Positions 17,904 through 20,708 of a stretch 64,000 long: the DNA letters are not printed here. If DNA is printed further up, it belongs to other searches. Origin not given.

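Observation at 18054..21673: GHKL-ATPase/Mrr-like nuclease fusion next to a C5-cytosine methyltransferase: candidate uncharacterised ATP-dependent restriction module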

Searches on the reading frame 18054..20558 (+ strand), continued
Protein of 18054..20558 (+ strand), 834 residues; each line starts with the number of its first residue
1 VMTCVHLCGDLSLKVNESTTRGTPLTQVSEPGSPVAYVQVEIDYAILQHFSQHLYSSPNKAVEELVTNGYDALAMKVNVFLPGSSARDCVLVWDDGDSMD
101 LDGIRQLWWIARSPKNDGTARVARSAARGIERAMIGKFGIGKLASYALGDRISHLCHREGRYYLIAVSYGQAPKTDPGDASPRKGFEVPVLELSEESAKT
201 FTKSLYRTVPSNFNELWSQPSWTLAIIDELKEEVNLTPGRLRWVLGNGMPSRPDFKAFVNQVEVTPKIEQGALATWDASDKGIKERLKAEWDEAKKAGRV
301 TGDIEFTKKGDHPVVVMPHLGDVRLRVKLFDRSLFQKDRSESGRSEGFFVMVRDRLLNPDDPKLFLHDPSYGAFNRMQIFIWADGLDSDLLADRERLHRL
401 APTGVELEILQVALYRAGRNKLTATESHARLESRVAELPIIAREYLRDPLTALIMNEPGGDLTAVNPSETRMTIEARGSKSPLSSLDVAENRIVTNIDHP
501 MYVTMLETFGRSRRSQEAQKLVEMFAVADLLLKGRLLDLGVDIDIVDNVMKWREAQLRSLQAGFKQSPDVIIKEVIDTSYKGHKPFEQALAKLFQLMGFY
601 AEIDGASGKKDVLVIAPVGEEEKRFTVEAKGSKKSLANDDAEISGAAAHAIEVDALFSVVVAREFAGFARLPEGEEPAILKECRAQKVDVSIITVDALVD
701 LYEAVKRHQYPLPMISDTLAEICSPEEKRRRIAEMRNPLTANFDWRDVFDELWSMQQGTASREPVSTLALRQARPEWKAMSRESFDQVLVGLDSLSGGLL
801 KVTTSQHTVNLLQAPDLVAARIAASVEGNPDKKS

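Call 66: search_protein_families(library=ncbifam, proteins=[L057:2294-4840:+, L071:8019-10571:+, L047:7971-10526:+, L030:8049-10499:+, L027:7977-10385:+, L012:7791-10526:+, L008:7950-10454:+], max_evalue=0.001)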
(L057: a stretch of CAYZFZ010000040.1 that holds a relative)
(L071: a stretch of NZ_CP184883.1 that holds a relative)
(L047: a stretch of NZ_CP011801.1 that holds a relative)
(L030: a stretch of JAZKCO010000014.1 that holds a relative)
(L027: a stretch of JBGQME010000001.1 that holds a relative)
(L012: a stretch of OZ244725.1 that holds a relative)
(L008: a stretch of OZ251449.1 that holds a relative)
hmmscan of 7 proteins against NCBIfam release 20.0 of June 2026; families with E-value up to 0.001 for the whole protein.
L057:2294-4840:+ (848 aa): 10 families
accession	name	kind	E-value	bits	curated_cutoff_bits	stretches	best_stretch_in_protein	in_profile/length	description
NF050001.1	restrict_BbrUII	equivalog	3.4e-18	65.6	550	1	20-152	3-136/659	BbrUII/HgiDII family restriction enzyme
NF010683.0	PRK14083.1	equivalog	3.9e-10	38.8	455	1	26-136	15-133/604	HSP90 family protein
TIGR00585.2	mutl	equivalog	8.6e-08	31.5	180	1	37-87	20-67/555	DNA mismatch repair endonuclease MutL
NF000953.0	PRK00095.2-4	equivalog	1.3e-06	27.6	693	1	37-105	22-83/611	DNA mismatch repair endonuclease MutL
NF047352.1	P_loop_sacsin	domain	2e-06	28.2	50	1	41-125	3-75/80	sacsin N-terminal ATP-binding-like domain-containing protein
NF000951.0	PRK00095.2-1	equivalog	8.5e-05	21.4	391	1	41-87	28-70/559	DNA mismatch repair endonuclease MutL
NF003555.1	PRK05218.1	equivalog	8.7e-05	21.2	371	0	25-136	11-142/614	molecular chaperone HtpG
NF000950.0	PRK00095.1-3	equivalog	0.00028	19.4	756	1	38-88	24-71/641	DNA mismatch repair endonuclease MutL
NF000949.0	PRK00095.1-2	equivalog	0.00062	18.9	750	0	37-88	26-74/634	DNA mismatch repair endonuclease MutL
NF008235.0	PRK11006.1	equivalog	0.00093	18.2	390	0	40-87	320-367/431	phosphate regulon sensor histidine kinase PhoR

L071:8019-10571:+ (850 aa): 7 families
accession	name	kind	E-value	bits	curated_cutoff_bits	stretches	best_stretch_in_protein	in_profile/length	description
NF050001.1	restrict_BbrUII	equivalog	1.4e-16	60.2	550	1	18-145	5-133/659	BbrUII/HgiDII family restriction enzyme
NF010683.0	PRK14083.1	equivalog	8e-09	34.5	455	1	22-130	15-131/604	HSP90 family protein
NF041932.1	MzaB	equivalog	1.5e-05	23.6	850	1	30-132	8-105/480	MZA anti-phage system associated ATPase MzaB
NF047352.1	P_loop_sacsin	domain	1.9e-05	25.1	50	1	37-119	3-73/80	sacsin N-terminal ATP-binding-like domain-containing protein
TIGR00585.2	mutl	equivalog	5.6e-05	22.2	180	1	33-82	20-66/555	DNA mismatch repair endonuclease MutL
NF000953.0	PRK00095.2-4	equivalog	0.00059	18.9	693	1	34-84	23-70/611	DNA mismatch repair endonuclease MutL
NF000951.0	PRK00095.2-1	equivalog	0.00059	18.6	391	1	33-84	24-71/559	DNA mismatch repair endonuclease MutL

L047:7971-10526:+ (851 aa): 7 families
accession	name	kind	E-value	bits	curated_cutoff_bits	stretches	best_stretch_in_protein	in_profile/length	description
NF050001.1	restrict_BbrUII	equivalog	1.2e-16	60.5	550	1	32-152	16-137/659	BbrUII/HgiDII family restriction enzyme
NF010683.0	PRK14083.1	equivalog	9.6e-10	37.5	455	1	16-134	7-132/604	HSP90 family protein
TIGR00585.2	mutl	equivalog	2e-07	30.3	180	1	36-85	20-66/555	DNA mismatch repair endonuclease MutL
NF047352.1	P_loop_sacsin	domain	6e-07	29.8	50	1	40-126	3-77/80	sacsin N-terminal ATP-binding-like domain-containing protein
NF041932.1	MzaB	equivalog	2.8e-05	22.7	850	1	34-134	9-104/480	MZA anti-phage system associated ATPase MzaB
NF000951.0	PRK00095.2-1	equivalog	6e-05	21.9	391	1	35-87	23-71/559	DNA mismatch repair endonuclease MutL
NF000953.0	PRK00095.2-4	equivalog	0.00026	20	693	1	36-85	22-68/611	DNA mismatch repair endonuclease MutL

L030:8049-10499:+ (816 aa): 8 families
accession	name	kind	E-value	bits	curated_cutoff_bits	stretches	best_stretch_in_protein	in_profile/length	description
NF050001.1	restrict_BbrUII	equivalog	5.5e-20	71.5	550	1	17-389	5-369/659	BbrUII/HgiDII family restriction enzyme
NF010683.0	PRK14083.1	equivalog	1e-12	47.3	455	1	21-128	15-132/604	HSP90 family protein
NF047352.1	P_loop_sacsin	domain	7.9e-11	42.3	50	1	36-121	3-78/80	sacsin N-terminal ATP-binding-like domain-containing protein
NF000948.0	PRK00095.1-1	equivalog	6.2e-05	22.1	701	0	33-81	23-68/625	DNA mismatch repair endonuclease MutL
NF000951.0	PRK00095.2-1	equivalog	0.00015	20.6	391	1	20-118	11-105/559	DNA mismatch repair endonuclease MutL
NF041932.1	MzaB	equivalog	0.00028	19.4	850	1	28-129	7-105/480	MZA anti-phage system associated ATPase MzaB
TIGR00585.2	mutl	equivalog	0.00029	19.8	180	1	32-83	20-68/555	DNA mismatch repair endonuclease MutL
NF003555.1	PRK05218.1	equivalog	0.00062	18.4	371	0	37-129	44-142/614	molecular chaperone HtpG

L027:7977-10385:+ (802 aa): 3 families
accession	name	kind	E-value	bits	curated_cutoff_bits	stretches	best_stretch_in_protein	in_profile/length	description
NF050001.1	restrict_BbrUII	equivalog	9.6e-24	83.9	550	1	22-399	8-368/659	BbrUII/HgiDII family restriction enzyme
NF010683.0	PRK14083.1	equivalog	1.8e-07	30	455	1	23-133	15-131/604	HSP90 family protein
NF047352.1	P_loop_sacsin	domain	5e-05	23.7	50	1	38-122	3-73/80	sacsin N-terminal ATP-binding-like domain-containing protein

L012:7791-10526:+ (911 aa): 5 families
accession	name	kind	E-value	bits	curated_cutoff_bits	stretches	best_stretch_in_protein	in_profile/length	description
NF050001.1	restrict_BbrUII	equivalog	3.6e-20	72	550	1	72-230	2-154/659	BbrUII/HgiDII family restriction enzyme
NF010683.0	PRK14083.1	equivalog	2.1e-09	36.4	455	1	79-191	15-129/604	HSP90 family protein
NF047352.1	P_loop_sacsin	domain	1.1e-06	29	50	1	94-186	3-77/80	sacsin N-terminal ATP-binding-like domain-containing protein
NF003555.1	PRK05218.1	equivalog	3.1e-05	22.7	371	1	97-191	46-138/614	molecular chaperone HtpG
TIGR00585.2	mutl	equivalog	0.00014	20.9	180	1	90-138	20-67/555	DNA mismatch repair endonuclease MutL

L008:7950-10454:+ (834 aa): 3 families
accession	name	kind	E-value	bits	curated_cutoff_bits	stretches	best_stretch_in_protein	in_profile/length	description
NF050001.1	restrict_BbrUII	equivalog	2.2e-14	53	550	1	31-161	3-132/659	BbrUII/HgiDII family restriction enzyme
NF010683.0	PRK14083.1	equivalog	1e-07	30.9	455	1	32-147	9-131/604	HSP90 family protein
NF047352.1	P_loop_sacsin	domain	2e-05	25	50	1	52-139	3-76/80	sacsin N-terminal ATP-binding-like domain-containing protein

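Call 78: search_protein_families(library=pfam, proteins=[L027:11381-12943:+, L015:6205-7818:+, L015:11105-12955:+, L058:3483-5114:+, L064:4635-7958:+, L064:1755-4634:+, L056:4089-7694:-, L073:2888-6082:+], max_evalue=0.001)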
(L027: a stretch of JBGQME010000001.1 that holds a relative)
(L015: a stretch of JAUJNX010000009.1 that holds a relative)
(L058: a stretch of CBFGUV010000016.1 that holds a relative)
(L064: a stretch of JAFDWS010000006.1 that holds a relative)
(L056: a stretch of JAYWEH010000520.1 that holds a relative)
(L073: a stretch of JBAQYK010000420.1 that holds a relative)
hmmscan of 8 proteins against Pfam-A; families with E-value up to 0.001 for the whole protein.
L027:11381-12943:+ (520 aa): 2 families
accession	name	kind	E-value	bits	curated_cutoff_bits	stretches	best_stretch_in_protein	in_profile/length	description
PF07669.17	Eco57I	-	6.4e-13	49.6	25.3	1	104-224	63-170/171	Eco57I restriction-modification methylase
PF02384.22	N6_Mtase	-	6.5e-06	26.1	20.4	1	26-251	21-243/311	N-6 DNA Methylase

L015:6205-7818:+ (537 aa): 1 family
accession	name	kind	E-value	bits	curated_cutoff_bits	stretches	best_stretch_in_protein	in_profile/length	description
PF01569.27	PAP2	-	6e-05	23.2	27.2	1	444-524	47-117/130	PAP2 superfamily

L015:11105-12955:+ (616 aa): 0 families

L058:3483-5114:+ (543 aa): 2 families
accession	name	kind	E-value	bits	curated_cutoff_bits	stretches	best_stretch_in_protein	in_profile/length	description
PF00239.26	Resolvase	-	3.2e-22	79.6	23.3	1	3-148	1-143/145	Resolvase, N terminal domain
PF07508.19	Recombinase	-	2.3e-09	37.8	21.1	1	171-264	1-102/102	Recombinase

L064:4635-7958:+ (1107 aa): 2 families
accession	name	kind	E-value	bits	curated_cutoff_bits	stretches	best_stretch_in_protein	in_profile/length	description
PF18731.6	HEPN_Swt1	-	9.7e-37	126.2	27.5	1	11-120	1-115/115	Swt1-like HEPN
PF04465.17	DUF499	-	2.7e-31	108.7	23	1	287-804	24-552/1024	Protein of unknown function (DUF499)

L064:1755-4634:+ (959 aa): 1 family
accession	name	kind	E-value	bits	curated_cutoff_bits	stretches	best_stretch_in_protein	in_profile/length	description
PF06634.17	DUF1156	-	4.9e-23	81.5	24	1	13-85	1-73/73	Protein of unknown function (DUF1156)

L056:4089-7694:- (1201 aa): 0 families

L073:2888-6082:+ (1064 aa): 8 families
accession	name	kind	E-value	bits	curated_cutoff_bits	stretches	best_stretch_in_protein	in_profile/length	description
PF02786.22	CPSase_L_D2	-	5.2e-104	346.8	19.8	2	128-331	1-210/211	Carbamoyl-phosphate synthase L chain, ATP binding domain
PF25596.1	CPSase_L_D1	-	4.6e-97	320.5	27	2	544-662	2-117/118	Carbamoyl phosphate synthase preATP-grasp domain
PF02787.25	CPSase_L_D3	-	1.7e-27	95.7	26.6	1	418-491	3-79/80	Carbamoyl-phosphate synthetase large chain, oligomerisation domain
PF02142.27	MGS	-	4.6e-25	88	24.1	1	949-1034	2-94/94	MGS-like domain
PF02222.28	ATP-grasp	-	8.8e-18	65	27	2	673-838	2-163/179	ATP-grasp domain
PF07478.18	Dala_Dala_lig_C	-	4.9e-17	62.6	24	2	153-299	26-174/204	D-ala D-ala ligase C-terminus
PF02655.19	ATP-grasp_3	-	6.5e-12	46.3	23.2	2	142-301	17-157/160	ATP-grasp domain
PF15632.11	ATPgrasp_Ter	-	1.4e-11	44.8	29.1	1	260-326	45-110/131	ATP-grasp in the biosynthetic pathway with Ter operon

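Call 85: search_dna_similar(query=window:18057-20558:+, collection=plasmids, mode=protein, max_rows=12)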
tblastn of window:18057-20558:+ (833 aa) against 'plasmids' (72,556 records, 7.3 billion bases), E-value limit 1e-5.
Records with a match: 6; places in all: 6; records where one place covers at least 80% of the query: 0.
Best place of each record, by identity: <60% 6.
By first word of the organism name: Burkholderia 3; Agrobacterium 2; Salarchaeum 1.
By predicted mobility (MOB-suite, as given by PLSDB): non-mobilizable 3; conjugative 3.
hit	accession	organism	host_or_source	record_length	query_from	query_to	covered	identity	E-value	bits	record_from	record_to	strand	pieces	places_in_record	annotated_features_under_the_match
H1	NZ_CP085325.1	Salarchaeum japonicum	cell culture,commercial salt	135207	38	707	73%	28.7%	6e-25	188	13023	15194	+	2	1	ATP-binding protein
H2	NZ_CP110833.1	Agrobacterium sp. 13-2099-1-2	quaking aspen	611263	45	266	27%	26.4%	8e-6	57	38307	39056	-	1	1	ATP-binding protein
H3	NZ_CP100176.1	Burkholderia glumae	cell culture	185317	45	160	14%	38.7%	5e-9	68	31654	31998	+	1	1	ATP-binding protein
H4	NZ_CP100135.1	Burkholderia glumae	cell culture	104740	45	160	14%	38.7%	5e-9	68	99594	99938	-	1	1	ATP-binding protein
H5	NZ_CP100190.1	Burkholderia glumae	cell culture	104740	45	160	14%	38.7%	5e-9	68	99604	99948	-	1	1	ATP-binding protein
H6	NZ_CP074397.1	Agrobacterium salinitolerans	Cotton,tiaaue sample,root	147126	45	165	15%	34.7%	4e-8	65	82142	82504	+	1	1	ATP-binding protein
